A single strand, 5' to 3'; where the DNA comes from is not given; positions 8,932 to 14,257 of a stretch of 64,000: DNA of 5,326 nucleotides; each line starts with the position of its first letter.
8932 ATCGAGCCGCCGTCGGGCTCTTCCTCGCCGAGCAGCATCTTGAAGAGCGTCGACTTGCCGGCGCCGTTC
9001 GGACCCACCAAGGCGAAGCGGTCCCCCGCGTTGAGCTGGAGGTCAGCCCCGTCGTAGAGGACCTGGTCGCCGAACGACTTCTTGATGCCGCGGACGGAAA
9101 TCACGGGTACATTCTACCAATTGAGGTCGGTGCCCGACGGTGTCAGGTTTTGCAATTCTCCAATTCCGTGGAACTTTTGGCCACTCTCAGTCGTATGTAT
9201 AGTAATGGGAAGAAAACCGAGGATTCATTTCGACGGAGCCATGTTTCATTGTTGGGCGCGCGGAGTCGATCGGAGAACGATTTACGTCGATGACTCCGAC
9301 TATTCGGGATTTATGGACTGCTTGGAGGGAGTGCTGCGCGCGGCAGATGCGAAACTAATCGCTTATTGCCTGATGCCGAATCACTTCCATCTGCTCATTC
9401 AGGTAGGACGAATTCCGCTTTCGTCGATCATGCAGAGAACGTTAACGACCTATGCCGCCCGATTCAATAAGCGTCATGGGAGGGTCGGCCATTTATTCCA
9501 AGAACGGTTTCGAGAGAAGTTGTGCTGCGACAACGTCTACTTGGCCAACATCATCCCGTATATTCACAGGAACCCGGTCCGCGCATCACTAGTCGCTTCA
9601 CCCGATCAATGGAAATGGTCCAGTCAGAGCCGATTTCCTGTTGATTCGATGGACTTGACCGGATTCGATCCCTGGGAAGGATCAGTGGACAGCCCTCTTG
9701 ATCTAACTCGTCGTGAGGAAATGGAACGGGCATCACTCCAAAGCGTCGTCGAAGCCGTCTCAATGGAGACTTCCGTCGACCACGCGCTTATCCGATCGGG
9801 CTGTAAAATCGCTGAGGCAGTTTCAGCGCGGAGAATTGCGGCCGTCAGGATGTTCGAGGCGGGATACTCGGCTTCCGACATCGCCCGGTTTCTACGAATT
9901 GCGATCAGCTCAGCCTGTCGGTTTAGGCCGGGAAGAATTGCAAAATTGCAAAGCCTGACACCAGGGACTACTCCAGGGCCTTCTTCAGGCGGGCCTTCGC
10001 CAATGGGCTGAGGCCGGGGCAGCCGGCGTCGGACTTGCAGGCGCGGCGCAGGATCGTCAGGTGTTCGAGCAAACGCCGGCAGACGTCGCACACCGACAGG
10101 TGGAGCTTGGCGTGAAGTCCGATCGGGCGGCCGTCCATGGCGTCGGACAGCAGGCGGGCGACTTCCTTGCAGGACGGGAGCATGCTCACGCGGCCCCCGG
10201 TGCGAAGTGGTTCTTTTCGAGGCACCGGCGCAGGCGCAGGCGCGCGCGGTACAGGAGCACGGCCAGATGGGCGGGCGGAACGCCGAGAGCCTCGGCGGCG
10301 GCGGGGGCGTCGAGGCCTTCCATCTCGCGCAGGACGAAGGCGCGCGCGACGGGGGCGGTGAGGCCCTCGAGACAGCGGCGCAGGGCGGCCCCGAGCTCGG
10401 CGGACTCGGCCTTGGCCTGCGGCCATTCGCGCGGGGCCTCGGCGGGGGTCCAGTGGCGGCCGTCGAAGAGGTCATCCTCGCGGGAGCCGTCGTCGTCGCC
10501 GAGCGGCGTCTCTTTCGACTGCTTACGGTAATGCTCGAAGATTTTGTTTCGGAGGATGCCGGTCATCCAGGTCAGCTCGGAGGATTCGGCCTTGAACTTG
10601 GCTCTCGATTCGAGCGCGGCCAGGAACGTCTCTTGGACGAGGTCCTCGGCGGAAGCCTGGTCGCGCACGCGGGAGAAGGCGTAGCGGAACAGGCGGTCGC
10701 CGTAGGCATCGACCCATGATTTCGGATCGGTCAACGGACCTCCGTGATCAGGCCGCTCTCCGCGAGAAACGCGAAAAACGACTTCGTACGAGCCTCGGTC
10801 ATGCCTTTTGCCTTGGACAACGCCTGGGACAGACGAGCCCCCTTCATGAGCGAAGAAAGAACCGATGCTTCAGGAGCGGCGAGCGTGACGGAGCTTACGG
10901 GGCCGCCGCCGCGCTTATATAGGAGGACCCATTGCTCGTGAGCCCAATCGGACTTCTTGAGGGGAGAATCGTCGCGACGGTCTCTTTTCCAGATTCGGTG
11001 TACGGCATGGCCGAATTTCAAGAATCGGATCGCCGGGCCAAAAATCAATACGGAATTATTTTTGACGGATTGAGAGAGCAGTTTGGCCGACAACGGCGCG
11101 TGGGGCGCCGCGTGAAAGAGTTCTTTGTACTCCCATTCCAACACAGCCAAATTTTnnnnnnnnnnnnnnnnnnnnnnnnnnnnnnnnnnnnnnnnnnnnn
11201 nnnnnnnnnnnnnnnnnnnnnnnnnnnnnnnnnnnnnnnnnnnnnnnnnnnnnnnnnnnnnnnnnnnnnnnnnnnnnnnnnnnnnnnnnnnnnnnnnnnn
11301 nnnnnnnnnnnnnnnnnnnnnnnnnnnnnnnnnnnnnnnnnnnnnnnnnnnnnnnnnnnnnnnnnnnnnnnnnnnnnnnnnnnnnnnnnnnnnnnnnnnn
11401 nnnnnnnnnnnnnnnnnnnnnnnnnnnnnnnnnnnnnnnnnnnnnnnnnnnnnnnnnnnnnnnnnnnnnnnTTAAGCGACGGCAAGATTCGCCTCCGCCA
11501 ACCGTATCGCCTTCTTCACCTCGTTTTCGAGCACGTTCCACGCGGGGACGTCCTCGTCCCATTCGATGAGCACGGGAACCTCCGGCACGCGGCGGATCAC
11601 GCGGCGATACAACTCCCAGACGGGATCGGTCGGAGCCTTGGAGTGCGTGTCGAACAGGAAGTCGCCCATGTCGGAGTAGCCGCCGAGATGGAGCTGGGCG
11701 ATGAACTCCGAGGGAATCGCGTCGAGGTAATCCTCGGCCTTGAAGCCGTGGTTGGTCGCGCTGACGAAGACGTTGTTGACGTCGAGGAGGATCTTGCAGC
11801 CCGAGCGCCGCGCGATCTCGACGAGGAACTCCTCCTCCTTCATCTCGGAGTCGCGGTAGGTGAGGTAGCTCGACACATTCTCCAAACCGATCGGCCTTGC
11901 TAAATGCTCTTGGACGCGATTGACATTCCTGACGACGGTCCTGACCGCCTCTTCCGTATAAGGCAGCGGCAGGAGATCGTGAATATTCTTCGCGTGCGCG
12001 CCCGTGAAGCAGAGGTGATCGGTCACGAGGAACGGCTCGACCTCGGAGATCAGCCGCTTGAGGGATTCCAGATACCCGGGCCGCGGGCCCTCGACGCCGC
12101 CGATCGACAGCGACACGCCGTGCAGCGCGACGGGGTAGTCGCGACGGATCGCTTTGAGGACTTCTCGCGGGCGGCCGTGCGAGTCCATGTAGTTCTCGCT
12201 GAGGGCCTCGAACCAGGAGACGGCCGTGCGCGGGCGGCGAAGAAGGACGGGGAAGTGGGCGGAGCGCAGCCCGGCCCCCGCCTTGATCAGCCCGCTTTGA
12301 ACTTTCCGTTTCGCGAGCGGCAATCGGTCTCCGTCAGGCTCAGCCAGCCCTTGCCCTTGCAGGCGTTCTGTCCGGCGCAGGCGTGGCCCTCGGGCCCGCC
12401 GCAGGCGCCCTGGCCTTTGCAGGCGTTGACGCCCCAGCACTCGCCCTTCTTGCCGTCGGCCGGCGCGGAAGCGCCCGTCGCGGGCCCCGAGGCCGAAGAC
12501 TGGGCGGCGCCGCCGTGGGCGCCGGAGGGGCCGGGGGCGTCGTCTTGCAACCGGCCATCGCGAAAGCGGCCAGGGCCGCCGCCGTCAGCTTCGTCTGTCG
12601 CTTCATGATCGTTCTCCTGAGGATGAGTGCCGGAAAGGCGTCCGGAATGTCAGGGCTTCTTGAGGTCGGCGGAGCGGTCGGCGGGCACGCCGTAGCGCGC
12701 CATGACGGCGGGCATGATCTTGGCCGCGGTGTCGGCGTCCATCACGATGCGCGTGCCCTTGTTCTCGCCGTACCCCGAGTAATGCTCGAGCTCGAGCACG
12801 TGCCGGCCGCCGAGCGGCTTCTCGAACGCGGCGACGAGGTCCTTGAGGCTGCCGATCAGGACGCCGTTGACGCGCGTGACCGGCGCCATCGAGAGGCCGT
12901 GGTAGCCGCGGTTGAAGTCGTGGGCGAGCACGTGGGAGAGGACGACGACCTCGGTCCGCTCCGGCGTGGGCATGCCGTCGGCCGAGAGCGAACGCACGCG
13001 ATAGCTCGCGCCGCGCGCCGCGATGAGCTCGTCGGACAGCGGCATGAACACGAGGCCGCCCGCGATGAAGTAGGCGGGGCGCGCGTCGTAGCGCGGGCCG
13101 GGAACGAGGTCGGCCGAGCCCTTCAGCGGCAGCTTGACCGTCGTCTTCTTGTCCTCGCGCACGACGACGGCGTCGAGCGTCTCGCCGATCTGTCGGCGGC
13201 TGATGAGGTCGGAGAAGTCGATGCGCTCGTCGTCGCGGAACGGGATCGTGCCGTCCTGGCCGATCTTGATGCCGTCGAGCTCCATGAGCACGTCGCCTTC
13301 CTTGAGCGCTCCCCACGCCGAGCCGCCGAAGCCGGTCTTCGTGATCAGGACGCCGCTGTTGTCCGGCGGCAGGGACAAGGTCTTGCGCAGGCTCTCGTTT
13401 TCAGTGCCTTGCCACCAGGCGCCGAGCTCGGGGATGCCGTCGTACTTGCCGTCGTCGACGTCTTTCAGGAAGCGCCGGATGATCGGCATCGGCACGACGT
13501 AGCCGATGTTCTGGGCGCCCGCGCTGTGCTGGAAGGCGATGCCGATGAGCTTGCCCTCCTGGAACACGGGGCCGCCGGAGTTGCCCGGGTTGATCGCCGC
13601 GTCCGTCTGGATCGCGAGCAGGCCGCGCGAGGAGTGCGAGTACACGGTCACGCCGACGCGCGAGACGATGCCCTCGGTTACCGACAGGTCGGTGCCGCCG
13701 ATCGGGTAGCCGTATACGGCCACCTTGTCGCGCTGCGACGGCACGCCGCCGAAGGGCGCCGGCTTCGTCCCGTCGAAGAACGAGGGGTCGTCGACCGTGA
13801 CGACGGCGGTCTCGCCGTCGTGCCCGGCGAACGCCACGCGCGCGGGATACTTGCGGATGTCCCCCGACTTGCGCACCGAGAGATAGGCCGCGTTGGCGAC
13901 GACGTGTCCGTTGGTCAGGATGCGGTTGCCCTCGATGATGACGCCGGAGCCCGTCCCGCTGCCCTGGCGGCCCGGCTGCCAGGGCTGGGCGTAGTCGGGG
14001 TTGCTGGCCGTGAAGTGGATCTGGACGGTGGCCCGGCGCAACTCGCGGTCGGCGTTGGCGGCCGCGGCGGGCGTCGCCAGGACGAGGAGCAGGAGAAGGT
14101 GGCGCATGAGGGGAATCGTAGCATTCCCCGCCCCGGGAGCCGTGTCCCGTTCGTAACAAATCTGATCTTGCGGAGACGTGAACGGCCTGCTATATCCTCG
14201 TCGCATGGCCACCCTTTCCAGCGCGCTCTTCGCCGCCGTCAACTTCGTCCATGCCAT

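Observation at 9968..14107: Bufferin-type MNIO RiPP operon with a lipoprotein precursor, an upstream Deg protease and no DoxX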

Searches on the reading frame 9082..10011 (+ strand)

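Call 5: search_protein_families(library=pfam, proteins=[window:9082-10011:+], max_evalue=0.01)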
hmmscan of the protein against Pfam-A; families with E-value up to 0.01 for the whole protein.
window:9082-10011:+ (309 aa): 2 families
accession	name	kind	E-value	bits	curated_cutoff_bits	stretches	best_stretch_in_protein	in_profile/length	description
PF01797.21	Y1_Tnp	-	1.3e-10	41.8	23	1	55-164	7-121/121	Transposase IS200 like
PF13384.12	HTH_23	-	0.00045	20.4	24.6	1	248-282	4-38/50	Homeodomain-like domain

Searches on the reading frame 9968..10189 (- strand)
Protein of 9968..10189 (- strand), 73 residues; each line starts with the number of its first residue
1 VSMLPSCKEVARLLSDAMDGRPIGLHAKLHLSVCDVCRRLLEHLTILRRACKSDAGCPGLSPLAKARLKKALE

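Call 5: search_protein_families(library=pfam, proteins=[window:9968-10189:-], max_evalue=0.01)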
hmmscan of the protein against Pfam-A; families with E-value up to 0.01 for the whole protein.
window:9968-10189:- (73 aa): 0 families

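Call 6: search_protein_families(library=ncbifam, proteins=[window:9968-10189:-], max_evalue=0.01)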
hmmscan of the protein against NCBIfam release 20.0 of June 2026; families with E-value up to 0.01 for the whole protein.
window:9968-10189:- (73 aa): 1 family
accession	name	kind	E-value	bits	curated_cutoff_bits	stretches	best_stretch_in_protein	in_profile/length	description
NF052368.1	antisigmaE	subfamily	3.6e-07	29.9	50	1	5-48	2-48/48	anti-sigma factor family protein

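Call 45: search_protein_families(library=pfam, proteins=[window:9968-10189:-], max_evalue=0.01)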
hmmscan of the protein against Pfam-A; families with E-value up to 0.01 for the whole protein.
window:9968-10189:- (73 aa): 0 families

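Call 77: search_solved_structures(query=window:9971-10189:-, max_evalue=1)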
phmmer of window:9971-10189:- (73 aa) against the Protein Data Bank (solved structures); distinct sequences matched with E-value up to 1: 0.

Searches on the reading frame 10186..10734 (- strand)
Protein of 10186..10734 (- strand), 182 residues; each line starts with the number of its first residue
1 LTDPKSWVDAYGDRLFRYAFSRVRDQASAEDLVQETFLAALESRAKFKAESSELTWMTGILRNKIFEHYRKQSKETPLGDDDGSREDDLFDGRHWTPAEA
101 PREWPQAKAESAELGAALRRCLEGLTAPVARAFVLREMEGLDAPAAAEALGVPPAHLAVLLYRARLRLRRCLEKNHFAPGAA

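Call 5: search_protein_families(library=pfam, proteins=[window:10186-10734:-], max_evalue=0.01)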
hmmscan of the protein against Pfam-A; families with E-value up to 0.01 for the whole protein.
window:10186-10734:- (182 aa): 4 families
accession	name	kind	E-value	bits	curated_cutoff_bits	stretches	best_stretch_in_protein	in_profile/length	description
PF04542.20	Sigma70_r2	-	7e-17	61.4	24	1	8-74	2-70/71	Sigma-70 region 2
PF08281.18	Sigma70_r4_2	-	4e-09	36.4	25.7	1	117-168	3-54/54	Sigma-70, region 4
PF22029.2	PhyR_sigma2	-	0.00014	22.3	27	1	15-57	8-50/55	Sigma2 domain of PhyR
PF22233.2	PhyR_sigma-like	-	0.0031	17.7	27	1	128-164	6-43/50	Response regulator PhyR, sigma-like domain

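Call 6: search_protein_families(library=ncbifam, proteins=[window:10186-10734:-], max_evalue=0.01)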
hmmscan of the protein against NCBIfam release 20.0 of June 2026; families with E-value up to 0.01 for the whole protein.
window:10186-10734:- (182 aa): 84 families (the best 25 are shown)
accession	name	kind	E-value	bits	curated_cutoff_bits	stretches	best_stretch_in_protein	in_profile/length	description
TIGR02943.1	Sig70_famx1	hypoth_equivalog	8.4e-37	126.8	162.2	1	13-177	13-184/188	RNA polymerase sigma-70 factor, TIGR02943 family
NF009173.0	PRK12520.1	equivalog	1e-33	116.7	255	1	2-178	2-185/191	RNA polymerase sigma factor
NF008892.0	PRK11924.2-1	equivalog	9.7e-33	113.5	291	1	3-178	18-199/203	RNA polymerase sigma factor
NF009196.0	PRK12544.1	equivalog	1.7e-32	112.6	287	1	13-178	29-202/208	RNA polymerase factor sigma-70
NF009184.0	PRK12532.1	equivalog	4.1e-31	108.4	276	1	13-179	16-191/195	RNA polymerase sigma factor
NF009182.0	PRK12530.1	subfamily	1.8e-27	96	264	1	14-177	21-189/193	RNA polymerase sigma factor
NF009197.0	PRK12545.1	equivalog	2.9e-26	92.5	336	1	13-175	19-190/201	RNA polymerase factor sigma-70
NF008888.0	PRK11922.1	equivalog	2.9e-26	92.5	204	1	10-174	38-198/231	RNA polymerase sigma factor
TIGR02937.1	sigma70-ECF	superfamily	1.4e-21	76.8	42.9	1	8-172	7-165/165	sigma-70 family RNA polymerase sigma factor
TIGR02989.1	Sig-70_gvs1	subfamily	4e-21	75.6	124.55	1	8-172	7-158/158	RNA polymerase sigma-70 factor, Rhodopirellula/Verrucomicrobium family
NF009166.1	PRK12513.1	equivalog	5.2e-20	72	206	1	14-174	34-188/193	RNA polymerase sigma factor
NF058625.1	sigma_PG0214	equivalog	2.9e-18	66.1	130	1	10-176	12-165/170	GFO_1088 family ECF-type sigma factor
NF007220.0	PRK09639.1-5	equivalog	1.2e-17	64.2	260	1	9-175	10-167/181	RNA polymerase sigma factor SigX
TIGR02950.1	SigM_subfam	subfamily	4.6e-17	62.3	147.95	1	10-172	8-158/159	RNA polymerase sigma factor, SigM family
TIGR02959.1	SigZ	equivalog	9.1e-17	61.4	168.65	1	9-173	2-149/170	RNA polymerase sigma factor SigZ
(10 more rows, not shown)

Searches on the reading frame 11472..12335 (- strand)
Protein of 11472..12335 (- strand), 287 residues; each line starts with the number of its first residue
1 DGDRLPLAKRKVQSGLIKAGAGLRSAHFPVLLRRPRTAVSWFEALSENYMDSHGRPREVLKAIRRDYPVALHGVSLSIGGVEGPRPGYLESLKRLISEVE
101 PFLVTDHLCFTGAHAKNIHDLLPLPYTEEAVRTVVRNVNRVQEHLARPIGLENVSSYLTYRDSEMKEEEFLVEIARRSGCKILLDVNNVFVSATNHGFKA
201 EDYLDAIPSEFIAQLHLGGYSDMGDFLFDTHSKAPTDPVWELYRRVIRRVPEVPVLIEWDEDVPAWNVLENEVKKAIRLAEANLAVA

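Call 5: search_protein_families(library=pfam, proteins=[window:11472-12335:-], max_evalue=0.01)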
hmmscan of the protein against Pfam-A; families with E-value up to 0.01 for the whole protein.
window:11472-12335:- (287 aa): 1 family
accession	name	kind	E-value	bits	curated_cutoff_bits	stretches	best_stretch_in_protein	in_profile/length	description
PF05114.20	MbnB_TglH_ChrH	-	3.7e-98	328.4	25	1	19-279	2-261/263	RiPP precursor modification enzyme MbnB/TglH/ChrH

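Call 6: search_protein_families(library=ncbifam, proteins=[window:11472-12335:-], max_evalue=0.01)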
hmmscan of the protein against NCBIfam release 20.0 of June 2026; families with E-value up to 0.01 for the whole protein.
window:11472-12335:- (287 aa): 5 families
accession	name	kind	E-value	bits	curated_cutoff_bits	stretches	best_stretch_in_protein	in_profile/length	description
NF050167.1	MNIO_BufB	equivalog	2.9e-100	334.9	310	1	19-276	1-261/262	MNIO family bufferin maturase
NF003818.2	PRK05409.1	equivalog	1.4e-65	221.5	360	1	19-275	2-259/264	HvfB family MNIO-type RiPP peptide maturase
NF050151.1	RiPP_MNIO_ApyH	equivalog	4.1e-29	101.6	400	1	62-278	50-278/283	multinuclear non-heme iron-dependent oxidative enzyme ApyH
TIGR04159.2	methbact_MbnB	equivalog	3.1e-13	49.9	325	1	42-247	26-225/261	methanobactin biosynthesis protein MbnB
NF050165.1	MNIO_ChrH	equivalog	4.3e-10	39.2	600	1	88-221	80-212/363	MNIO family chryseobactin maturase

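Call 38: find_related_loci(query=window:11472-12335:-, collection=genome_contigs, flank=6000)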
Query window:11472-12335:- (287 aa) in genome_contigs; peptide patterns used: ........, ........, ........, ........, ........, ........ (x = any residue, [..] = any of these).
104 stretches matched a pattern; 45 encode a relative of the query (tblastn E <= 1e-3); 44 distinct loci.
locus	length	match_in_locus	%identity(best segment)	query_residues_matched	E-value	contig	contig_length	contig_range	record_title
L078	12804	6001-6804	81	20-287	4e-147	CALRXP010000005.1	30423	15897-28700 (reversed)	MAG: Candidatus Endomicrobium trichonymphae isolate JJ-MEM5D2-223-10-m2-bin112 genome assembly, contig: JJ-MEM5D2-223-C2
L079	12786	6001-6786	81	20-281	2e-144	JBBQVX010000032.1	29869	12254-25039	MAG: Elusimicrobiota bacterium isolate Co_metawrap_2019 Cmw_2019_k141_1069821_length_29869_cov_10.0000, whole genome sho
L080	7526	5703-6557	72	4-285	8e-137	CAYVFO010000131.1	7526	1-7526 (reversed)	MAG TPA_asm: uncultured Elusimicrobia sp. isolate SRP124282_co12_75 genome assembly, contig: NODE_2423_length_7526_cov_9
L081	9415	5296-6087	72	18-281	2e-128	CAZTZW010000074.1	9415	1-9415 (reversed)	MAG TPA_asm: uncultured Elusimicrobia sp. isolate SRP302895_co1_139 genome assembly, contig: NODE_14751_length_9415_cov_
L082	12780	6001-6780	73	20-279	6e-126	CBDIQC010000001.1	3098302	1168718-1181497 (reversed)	MAG: uncultured Elusimicrobia bacterium isolate NI882-mx-bin12 genome assembly, contig: N-N882-C16, whole genome shotgun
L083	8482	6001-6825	59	4-282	2e-105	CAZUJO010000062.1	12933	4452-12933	MAG TPA_asm: uncultured Leptospiraceae bacterium isolate SRP257259_co1_53 genome assembly, contig: NODE_6656_length_1293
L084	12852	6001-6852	49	5-279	4e-100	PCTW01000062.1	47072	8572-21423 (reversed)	MAG: Bdellovibrio sp. CG22_combo_CG10-13_8_21_14_all_39_27 CG22_scaffold_379_c, whole genome shotgun sequence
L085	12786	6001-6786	54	18-279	4e-100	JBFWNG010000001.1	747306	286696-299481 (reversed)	MAG: Oligoflexales bacterium isolate CA_2019_TPBF_107 NODE_61_length_747306_cov_17.734970_TPBF, whole genome shotgun seq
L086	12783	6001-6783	55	16-276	3e-98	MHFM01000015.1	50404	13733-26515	MAG: Omnitrophica bacterium RIFCSPLOWO2_01_FULL_45_10b rifcsplowo2_01_scaffold_1673, whole genome shotgun sequence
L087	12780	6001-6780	54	20-279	1e-103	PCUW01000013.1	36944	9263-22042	MAG: Bdellovibrionales bacterium CG12_big_fil_rev_8_21_14_0_65_38_15 CG12_8_21_14_0.65_scaffold_435_c, whole genome shot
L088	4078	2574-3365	55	16-280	1e-93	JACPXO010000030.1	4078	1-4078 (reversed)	MAG: Candidatus Omnitrophota bacterium isolate NC_groundwater_839_Pr1_B-0.1um_55_15 Montesol18_Bp1_scaffold_77002, whole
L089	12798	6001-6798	48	16-281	2e-92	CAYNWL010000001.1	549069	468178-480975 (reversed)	MAG TPA_asm: uncultured Bacteriovoracaceae bacterium isolate SRP237561_co1_295 genome assembly, contig: NODE_2_length_54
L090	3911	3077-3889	50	12-282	2e-92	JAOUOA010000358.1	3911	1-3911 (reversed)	MAG: Spirochaetia bacterium isolate 8_1_Oct_SF_Bin1 8_1_Oct_SF_Bin1_scaffold_30690_c1, whole genome shotgun sequence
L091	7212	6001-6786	53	19-281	6e-92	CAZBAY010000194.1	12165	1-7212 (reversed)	MAG TPA_asm: uncultured Planctomycetia bacterium isolate binchicken_co165_23 genome assembly, contig: k141_2567134, whol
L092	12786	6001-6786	51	17-279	4e-91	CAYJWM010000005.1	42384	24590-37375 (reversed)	MAG TPA_asm: uncultured bacterium isolate ERP125453_co1_477 genome assembly, contig: NODE_679_length_42384_cov_10.728602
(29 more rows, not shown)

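Call 78: search_solved_structures(query=window:11475-12335:-, max_evalue=0.001)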
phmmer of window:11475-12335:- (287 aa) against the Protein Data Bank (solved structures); distinct sequences matched with E-value up to 0.001: 8.
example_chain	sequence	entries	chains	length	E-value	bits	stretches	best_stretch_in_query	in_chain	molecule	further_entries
3bww_A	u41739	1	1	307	6.5e-33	117.3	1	30-222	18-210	Protein of unknown function DUF692/COG3220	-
8hci_D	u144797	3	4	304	5.3e-19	71.6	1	122-260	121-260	DUF692 family protein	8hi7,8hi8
7dz9_A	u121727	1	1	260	1.8e-09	40.4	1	60-267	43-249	MbnB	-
7dz9_B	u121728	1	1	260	1.8e-09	40.4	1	60-267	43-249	cpMbnB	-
7fc0_B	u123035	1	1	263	5.3e-08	35.5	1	36-263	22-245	Methanobactin biosynthesis cassette protein MbnB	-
7fc0_E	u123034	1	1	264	5.3e-08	35.5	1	36-263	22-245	Methanobactin biosynthesis cassette protein MbnB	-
7tcr_A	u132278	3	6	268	9.4e-06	28.2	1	39-239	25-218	Methanobactin biosynthesis cassette protein MbnB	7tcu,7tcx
7tcw_A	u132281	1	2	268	2.4e-05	26.8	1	39-221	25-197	Methanobactin biosynthesis cassette protein MbnB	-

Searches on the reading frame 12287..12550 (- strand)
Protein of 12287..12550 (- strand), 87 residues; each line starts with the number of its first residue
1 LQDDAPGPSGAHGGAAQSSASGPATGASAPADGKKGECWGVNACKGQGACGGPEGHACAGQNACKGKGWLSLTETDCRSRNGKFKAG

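Call 5: search_protein_families(library=pfam, proteins=[window:12287-12550:-], max_evalue=0.01)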
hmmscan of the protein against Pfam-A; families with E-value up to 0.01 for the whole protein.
window:12287-12550:- (87 aa): 0 families

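Call 6: search_protein_families(library=ncbifam, proteins=[window:12287-12550:-], max_evalue=0.01)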
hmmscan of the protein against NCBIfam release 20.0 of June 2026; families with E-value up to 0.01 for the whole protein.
window:12287-12550:- (87 aa): 1 family
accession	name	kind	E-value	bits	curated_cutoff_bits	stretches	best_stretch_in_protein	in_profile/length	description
NF050166.1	Cu_RiPP_BufA2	equivalog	3.9e-15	55.8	60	1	20-84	17-78/79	BufA2 family periplasmic bufferin-type metallophore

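Call 76: search_solved_structures(query=window:12290-12550:-, max_evalue=1)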
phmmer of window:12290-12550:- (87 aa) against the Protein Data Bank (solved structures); distinct sequences matched with E-value up to 1: 0.

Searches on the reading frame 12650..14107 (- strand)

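Call 5: search_protein_families(library=pfam, proteins=[window:12650-14107:-], max_evalue=0.01)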
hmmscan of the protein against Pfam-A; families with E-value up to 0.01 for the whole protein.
window:12650-14107:- (485 aa): 4 families
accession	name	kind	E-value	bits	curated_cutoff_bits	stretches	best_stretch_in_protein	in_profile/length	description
PF17815.7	PDZ_3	-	3e-30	105.3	22.8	1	335-481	1-145/145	PDZ domain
PF13365.12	Trypsin_2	-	7.4e-21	75.8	27.6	1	53-190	1-144/144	Trypsin-like peptidase domain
PF00089.32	Trypsin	-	1.2e-13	51.8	20.6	1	35-206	6-212/220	Trypsin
PF13180.12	PDZ_2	-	0.0089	16.7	27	0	250-327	11-79/80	PDZ domain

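Call 6: search_protein_families(library=ncbifam, proteins=[window:12650-14107:-], max_evalue=0.01)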
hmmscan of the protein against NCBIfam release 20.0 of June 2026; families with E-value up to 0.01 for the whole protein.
window:12650-14107:- (485 aa): 12 families
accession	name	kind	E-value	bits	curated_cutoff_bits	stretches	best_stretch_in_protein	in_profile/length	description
TIGR02037.1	degP_htrA_DO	subfamily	2.5e-36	125.5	416.2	1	28-332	36-331/434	Do family serine endopeptidase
NF041521.1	HhoA_HhoB_HtrA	equivalog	7.2e-28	97.8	450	1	43-326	49-329/335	HhoA/HhoB/HtrA family serine endopeptidase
NF047968.1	SerProtHtrA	equivalog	4e-22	79.1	470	1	46-284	82-323/357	serine protease HtrA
NF033740.0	MarP_fam_protase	equivalog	8.9e-21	74.3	250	1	51-217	211-377/390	MarP family serine protease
NF008189.1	PRK10942.1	equivalog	2.3e-17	62.6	720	1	51-332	113-385/477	serine endoprotease DegP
TIGR02038.1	protease_degS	equivalog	1.2e-16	60.8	422.95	1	50-325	77-343/351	outer membrane-stress sensor serine endopeptidase DegS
NF040960.1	MamE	equivalog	7.6e-16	57.8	800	1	18-217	91-293/659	magnetosome formation protease MamE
NF007526.1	PRK10139.1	equivalog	1.4e-15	57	756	1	44-282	84-323/456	serine endoprotease DegQ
NF053637.1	SerProtHtrAspr2045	equivalog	7e-15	54.8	650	1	49-332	101-390/394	serine protease HtrA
NF008147.1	PRK10898.1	equivalog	1.4e-12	47.4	408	1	49-326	76-345/352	outer membrane-stress sensor serine endopeptidase DegS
NF040961.1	MamO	equivalog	1.5e-10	40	800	1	48-223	95-273/648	magnetosome protein MamO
NF050055.1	SerProtHtrAMycob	equivalog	7.7e-10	38.3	800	1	50-221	226-411/502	serine protease HtrA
